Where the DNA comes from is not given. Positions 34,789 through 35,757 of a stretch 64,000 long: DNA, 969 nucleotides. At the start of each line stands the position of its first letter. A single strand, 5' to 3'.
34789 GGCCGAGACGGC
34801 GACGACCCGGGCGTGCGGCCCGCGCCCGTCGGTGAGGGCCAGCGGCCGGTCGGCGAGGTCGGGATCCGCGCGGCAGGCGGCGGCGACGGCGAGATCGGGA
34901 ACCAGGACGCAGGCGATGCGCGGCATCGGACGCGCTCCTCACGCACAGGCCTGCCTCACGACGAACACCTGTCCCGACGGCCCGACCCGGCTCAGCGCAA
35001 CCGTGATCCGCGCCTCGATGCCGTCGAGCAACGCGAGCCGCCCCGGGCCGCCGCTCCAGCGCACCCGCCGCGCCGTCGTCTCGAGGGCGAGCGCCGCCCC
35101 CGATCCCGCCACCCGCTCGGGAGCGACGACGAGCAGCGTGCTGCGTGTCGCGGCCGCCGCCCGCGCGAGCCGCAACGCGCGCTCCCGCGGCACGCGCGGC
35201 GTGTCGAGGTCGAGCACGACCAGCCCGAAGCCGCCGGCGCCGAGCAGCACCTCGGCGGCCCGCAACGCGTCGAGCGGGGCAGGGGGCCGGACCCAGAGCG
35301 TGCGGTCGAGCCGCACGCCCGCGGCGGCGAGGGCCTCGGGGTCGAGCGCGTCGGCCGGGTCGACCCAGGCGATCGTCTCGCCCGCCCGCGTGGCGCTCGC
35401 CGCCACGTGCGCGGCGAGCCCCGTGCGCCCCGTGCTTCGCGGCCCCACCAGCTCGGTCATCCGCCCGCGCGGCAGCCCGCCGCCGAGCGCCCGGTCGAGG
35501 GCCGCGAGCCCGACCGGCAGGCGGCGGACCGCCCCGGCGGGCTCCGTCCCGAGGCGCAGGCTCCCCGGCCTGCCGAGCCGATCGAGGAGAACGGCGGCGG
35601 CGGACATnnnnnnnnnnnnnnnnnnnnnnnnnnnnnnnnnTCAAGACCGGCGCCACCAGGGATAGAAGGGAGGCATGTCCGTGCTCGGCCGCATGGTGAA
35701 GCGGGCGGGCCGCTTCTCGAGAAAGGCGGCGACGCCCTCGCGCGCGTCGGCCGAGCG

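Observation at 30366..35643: An imuA-imuB-dnaE2 mutasome cassette sits 32 nt after a fatty-acid-catabolic gene run; lexA and polB are in the same window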

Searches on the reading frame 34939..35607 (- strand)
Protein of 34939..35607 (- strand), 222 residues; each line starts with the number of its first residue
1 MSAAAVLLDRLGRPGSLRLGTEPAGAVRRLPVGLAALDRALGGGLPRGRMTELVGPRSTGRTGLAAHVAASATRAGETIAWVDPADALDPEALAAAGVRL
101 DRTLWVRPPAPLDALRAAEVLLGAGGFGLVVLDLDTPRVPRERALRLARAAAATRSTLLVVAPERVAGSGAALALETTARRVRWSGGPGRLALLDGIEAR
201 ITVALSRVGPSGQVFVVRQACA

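Call 3: search_protein_families(library=pfam, proteins=[window:34939-35607:-])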
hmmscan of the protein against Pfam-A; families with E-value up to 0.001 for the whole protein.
window:34939-35607:- (222 aa): 1 family
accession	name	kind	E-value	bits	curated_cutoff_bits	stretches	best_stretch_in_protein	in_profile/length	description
PF00154.27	RecA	-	7.5e-21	75.2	27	1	10-141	13-145/262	recA bacterial DNA recombination protein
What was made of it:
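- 34939..35607 (-): imuA, a RecA-fold accessory protein of 222 aa. It has an ATG start and no Shine-Dalgarno sequence. Pfam RecA at 75 bits over residues 10-141 (call 3).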

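Call 6: find_encoding_contigs(protein=window:34939-35607:-, flank=10000, max_places=6)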
Protein window:34939-35607:- (222 aa): 4 contigs read that carry it; 2 places shown.
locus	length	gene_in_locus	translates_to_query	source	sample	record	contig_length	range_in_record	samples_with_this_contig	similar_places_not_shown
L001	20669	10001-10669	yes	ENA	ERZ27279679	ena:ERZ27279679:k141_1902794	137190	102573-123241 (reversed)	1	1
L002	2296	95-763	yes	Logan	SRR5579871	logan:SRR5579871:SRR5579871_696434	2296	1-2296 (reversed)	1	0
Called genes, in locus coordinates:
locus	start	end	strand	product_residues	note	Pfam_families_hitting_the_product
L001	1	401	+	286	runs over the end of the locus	PF00085:Thioredoxin, PF13432:TPR_16 (faint), PF14559:TPR_19, PF14561:TPR_20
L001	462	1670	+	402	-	PF02771:Acyl-CoA_dh_N, PF02770:Acyl-CoA_dh_M, PF00441:Acyl-CoA_dh_1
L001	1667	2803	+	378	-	PF02771:Acyl-CoA_dh_N, PF02770:Acyl-CoA_dh_M, PF00441:Acyl-CoA_dh_1, PF08028:Acyl-CoA_dh_2 (weak)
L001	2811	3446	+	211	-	PF00561:Abhydrolase_1 (weak), PF05728:UPF0227, PF12697:Abhydrolase_6, PF12146:Hydrolase_4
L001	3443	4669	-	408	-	PF21269:TreT_GT1, PF20706:GT4-conflict (weak), PF00534:Glycos_transf_1, PF13692:Glyco_trans_1_4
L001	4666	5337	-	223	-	PF19027:DUF5752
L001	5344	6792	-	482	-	PF00982:Glyco_transf_20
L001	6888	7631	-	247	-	PF00106:adh_short, PF23441:SDR (weak), PF08659:KR, PF13561:adh_short_C2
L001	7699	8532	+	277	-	PF13452:FAS1_DH_region (weak), PF22622:MFE-2_hydrat-2_N, PF01575:MaoC_dehydratas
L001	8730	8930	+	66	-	-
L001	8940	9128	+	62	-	-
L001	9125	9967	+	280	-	PF00378:ECH_1, PF16113:ECH_2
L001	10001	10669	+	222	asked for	PF00154:RecA_N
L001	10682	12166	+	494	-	PF00817:IMS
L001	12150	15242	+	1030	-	PF02811:PHP, PF07733:DNA_pol3_alpha, PF17657:DNA_pol3_finger, PF14579:HHH_6, PF01336:tRNA_anti-codon (weak)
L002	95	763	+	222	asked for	PF00154:RecA_N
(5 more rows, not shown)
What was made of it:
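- On imuA-imuB-dnaE2 SOS mutagenesis cassette: The RecA-like N-terminal domain and the position fit (calls 3, 6).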

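Call 7: find_homologous_proteins(query=window:34939-35607:-)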
Query window:34939-35607:- (222 aa): 601 proteins with E <= 0.001 among 8000 candidates; the best 120 are listed.
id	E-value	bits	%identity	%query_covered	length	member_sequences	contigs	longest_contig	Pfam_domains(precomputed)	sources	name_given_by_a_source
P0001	4.8e-127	440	100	100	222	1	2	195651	PF00154.28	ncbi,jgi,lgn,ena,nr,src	ncbi:MAG TPA: hypothetical protein VKW76_15780 [Candidatus Binatia bacterium]|nr:hypothetical protei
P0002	4.1e-98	345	83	91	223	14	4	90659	PF00154.28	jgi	jgi:hypothetical protein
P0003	3.6e-97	342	83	91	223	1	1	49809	PF00154.28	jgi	jgi:hypothetical protein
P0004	2.4e-81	291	72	100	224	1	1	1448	PF00154.28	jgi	-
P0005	4.0e-81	290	85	80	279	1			PF00154.28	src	-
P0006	5.0e-81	290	71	100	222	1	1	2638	PF00154.28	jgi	jgi:hypothetical protein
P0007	1.6e-80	288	69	100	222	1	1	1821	PF23442.2,PF00154.28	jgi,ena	-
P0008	1.7e-80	288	70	100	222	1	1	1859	PF00154.28,PF27531.1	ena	-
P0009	1.8e-80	288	70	100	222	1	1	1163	PF00154.28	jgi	jgi:RecA/RadA recombinase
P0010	2.8e-80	287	70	100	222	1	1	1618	PF00154.28,PF27531.1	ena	-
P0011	4.9e-80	286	70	100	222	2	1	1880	PF23442.2,PF00154.28,PF27531.1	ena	-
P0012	9.6e-80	285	71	100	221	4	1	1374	PF23442.2,PF00154.28,PF27531.1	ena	-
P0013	2.3e-79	284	73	100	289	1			PF00154.28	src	-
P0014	6.2e-79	283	69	100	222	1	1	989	PF00154.28,PF27531.1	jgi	-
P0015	6.6e-79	283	70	100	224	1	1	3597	PF00154.28,PF27531.1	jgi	jgi:hypothetical protein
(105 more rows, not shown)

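Call 9: find_related_loci(query=A1, collection=genome_contigs, flank=6000)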
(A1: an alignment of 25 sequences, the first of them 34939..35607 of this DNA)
Query A1 (222 aa) in genome_contigs; peptide patterns used: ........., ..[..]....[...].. (x = any residue, [..] = any of these).
600 stretches matched a pattern (row limit reached: there are more); 590 encode a relative of the query (tblastn E <= 1e-3); the best 80 are kept; 80 distinct loci.
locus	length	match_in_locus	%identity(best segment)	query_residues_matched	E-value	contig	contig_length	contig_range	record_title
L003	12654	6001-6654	65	2-217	5e-67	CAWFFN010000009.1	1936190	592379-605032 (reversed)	MAG: uncultured delta proteobacterium isolate MFD00822.bin.1.250 genome assembly, contig: contig_59106, whole genome sho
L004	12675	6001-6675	62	1-222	9e-58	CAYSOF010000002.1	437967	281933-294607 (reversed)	MAG TPA_asm: uncultured Candidatus Binatia bacterium isolate binchicken_co179_115 genome assembly, contig: NODE_58_lengt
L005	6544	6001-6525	53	14-187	2e-41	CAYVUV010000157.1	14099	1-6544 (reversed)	MAG TPA_asm: uncultured Candidatus Binatia bacterium isolate binchicken_co200_21 genome assembly, contig: k141_350819, w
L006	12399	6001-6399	44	10-141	2e-25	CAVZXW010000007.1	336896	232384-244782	MAG: uncultured Chloroflexia bacterium isolate MFD01872.bin.2.101 genome assembly, contig: contig_147612, whole genome s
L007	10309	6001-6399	43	10-141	3e-25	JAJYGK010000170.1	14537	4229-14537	MAG: Chloroflexi bacterium isolate DBS1-3.bin128 NODE_7948_length_14537_cov_2.16502, whole genome shotgun sequence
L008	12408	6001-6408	40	7-141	4e-25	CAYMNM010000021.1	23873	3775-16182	MAG TPA_asm: uncultured Anaerolineaceae bacterium isolate SRP294416_co1_420 genome assembly, contig: NODE_3980_length_23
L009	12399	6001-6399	43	10-141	3e-25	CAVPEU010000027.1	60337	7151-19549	MAG: uncultured Chloroflexia bacterium isolate MFD10097.bin.1.8 genome assembly, contig: contig_7056, whole genome shotg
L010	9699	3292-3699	40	7-141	4e-25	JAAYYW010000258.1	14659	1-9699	MAG: Leptolinea sp. isolate AS06rmzACSIP_266 402726_AS06, whole genome shotgun sequence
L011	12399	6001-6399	43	10-141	6e-25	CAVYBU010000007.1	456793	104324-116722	MAG: uncultured Chloroflexia bacterium isolate MFD09779.bin.1.359 genome assembly, contig: contig_28966, whole genome sh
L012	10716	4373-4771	42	11-141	7e-25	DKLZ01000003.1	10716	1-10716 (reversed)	MAG TPA_asm: Dehalococcoidia bacterium UBA6627 UBA6627_contig_141666, whole genome shotgun sequence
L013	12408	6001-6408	42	7-141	6e-25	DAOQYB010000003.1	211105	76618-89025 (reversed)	MAG TPA_asm: Anaerolineaceae bacterium isolate AMR_MDS_1021 NODE_35_length_211105_cov_10.973613, whole genome shotgun se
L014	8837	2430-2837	40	7-141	7e-25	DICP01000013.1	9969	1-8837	MAG TPA_asm: Candidatus Mesolinea sp. UBA5823 UBA5823_contig_6094, whole genome shotgun sequence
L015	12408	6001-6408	41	7-141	6e-25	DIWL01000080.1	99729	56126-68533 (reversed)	MAG TPA_asm: Anaerolineaceae bacterium UBA6107 UBA6107_contig_2671, whole genome shotgun sequence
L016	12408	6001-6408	41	7-141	8e-25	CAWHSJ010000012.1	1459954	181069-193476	MAG: uncultured Chloroflexia bacterium isolate MFD05942.bin.1.295 genome assembly, contig: contig_30002, whole genome sh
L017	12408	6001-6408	41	7-141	8e-25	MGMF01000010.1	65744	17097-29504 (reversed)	MAG: Chloroflexi bacterium GWB2_49_20 gwb2_scaffold_137, whole genome shotgun sequence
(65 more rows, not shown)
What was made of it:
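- Tried and rejected: The genome_contigs scan with the full ImuA alignment (call 9) was largely wasted.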

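Call 50: search_protein_families(library=ncbifam, proteins=[window:34939-35607:-])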
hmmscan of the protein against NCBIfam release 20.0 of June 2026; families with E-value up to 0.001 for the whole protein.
window:34939-35607:- (222 aa): 7 families
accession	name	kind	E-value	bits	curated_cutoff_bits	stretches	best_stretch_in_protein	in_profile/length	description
TIGR02012.1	tigrfam_recA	equivalog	2.7e-22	79.5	325.3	1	10-141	16-148/321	recombinase RecA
NF033429.2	ImuA_translesion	equivalog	8.2e-21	74.7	150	1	27-180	13-168/181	translesion DNA synthesis-associated protein ImuA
NF007072.0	PRK09519.1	equivalog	2.5e-20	72.4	1024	1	10-142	21-154/790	intein-containing recombinase RecA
NF006861.0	PRK09361.1-1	equivalog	1.1e-07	31.7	278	1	29-84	4-59/235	DNA repair and recombination protein RadB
TIGR03881.1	KaiC_arch_4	hypoth_equivalog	3e-07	30.4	247.8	1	28-83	1-56/231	KaiC domain-containing protein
TIGR02237.1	recomb_radB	equivalog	5.2e-06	26.5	172.4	1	37-85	1-49/210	DNA repair and recombination protein RadB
TIGR03880.1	KaiC_arch_3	hypoth_equivalog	0.00041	19.9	249.45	1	33-79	1-47/224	KaiC domain-containing protein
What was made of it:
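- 34939..35607 (-): NCBIfam ImuA_translesion at 74.7 bits, below the cut-off of 150 (call 50).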

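Call 63: find_encoding_contigs(protein=P0003, flank=3500, max_places=2)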
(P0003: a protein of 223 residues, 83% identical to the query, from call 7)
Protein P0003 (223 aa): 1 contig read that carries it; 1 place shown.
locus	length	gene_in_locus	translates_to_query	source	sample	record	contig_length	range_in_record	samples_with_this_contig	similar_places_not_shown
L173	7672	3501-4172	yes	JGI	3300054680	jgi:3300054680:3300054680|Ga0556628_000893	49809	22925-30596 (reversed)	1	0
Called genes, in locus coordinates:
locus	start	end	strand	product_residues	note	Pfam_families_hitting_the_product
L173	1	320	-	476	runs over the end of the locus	PF00982:Glyco_transf_20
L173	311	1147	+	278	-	PF02358:Trehalose_PPase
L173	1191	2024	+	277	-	PF22622:MFE-2_hydrat-2_N, PF13452:FAS1_DH_region (weak), PF01575:MaoC_dehydratas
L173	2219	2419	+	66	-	-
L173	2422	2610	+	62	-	-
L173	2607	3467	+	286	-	PF00378:ECH_1, PF16113:ECH_2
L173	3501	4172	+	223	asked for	PF00154:RecA_N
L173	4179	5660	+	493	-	PF00817:IMS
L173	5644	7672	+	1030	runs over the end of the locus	PF02811:PHP, PF07733:DNA_pol3_alpha, PF17657:DNA_pol3_finger, PF14579:HHH_6, PF01336:tRNA_anti-codon (weak)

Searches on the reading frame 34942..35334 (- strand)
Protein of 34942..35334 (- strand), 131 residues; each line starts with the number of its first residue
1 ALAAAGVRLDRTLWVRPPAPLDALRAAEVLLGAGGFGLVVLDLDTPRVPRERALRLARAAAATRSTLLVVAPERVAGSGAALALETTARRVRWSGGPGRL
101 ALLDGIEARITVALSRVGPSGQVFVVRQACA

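Call 21: find_related_loci(query=A2, collection=metagenome_contigs, flank=5000)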
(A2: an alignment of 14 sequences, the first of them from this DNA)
Query A2 (131 aa) in metagenome_contigs; peptide patterns used: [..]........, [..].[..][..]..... (x = any residue, [..] = any of these).
600 stretches matched a pattern (row limit reached: there are more); 81 encode a relative of the query (tblastn E <= 1e-3); the best 80 are kept; 80 distinct loci.
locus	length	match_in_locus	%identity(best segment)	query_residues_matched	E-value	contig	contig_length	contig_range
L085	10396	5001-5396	83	1-131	2e-45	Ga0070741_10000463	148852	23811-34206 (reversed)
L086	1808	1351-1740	68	6-131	4e-45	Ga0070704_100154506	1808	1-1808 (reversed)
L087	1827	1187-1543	71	13-131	2e-43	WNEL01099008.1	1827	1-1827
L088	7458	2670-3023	70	14-131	3e-42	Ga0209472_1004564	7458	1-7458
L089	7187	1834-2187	71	14-131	2e-42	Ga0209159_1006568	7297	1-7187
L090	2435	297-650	71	14-131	4e-42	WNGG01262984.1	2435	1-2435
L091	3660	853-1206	70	14-131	6e-42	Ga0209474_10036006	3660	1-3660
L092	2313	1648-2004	71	12-131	4e-42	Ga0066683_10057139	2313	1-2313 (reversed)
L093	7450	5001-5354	68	14-131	7e-41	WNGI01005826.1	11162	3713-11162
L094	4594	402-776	63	5-131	2e-40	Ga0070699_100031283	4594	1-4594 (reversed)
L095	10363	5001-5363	65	11-131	3e-40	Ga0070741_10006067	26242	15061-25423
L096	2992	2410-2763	68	14-131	8e-40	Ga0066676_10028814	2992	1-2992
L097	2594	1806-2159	68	14-131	1e-39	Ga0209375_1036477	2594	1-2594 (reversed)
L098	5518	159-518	68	14-131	9e-39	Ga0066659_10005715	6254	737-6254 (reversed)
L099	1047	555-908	67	14-131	2e-40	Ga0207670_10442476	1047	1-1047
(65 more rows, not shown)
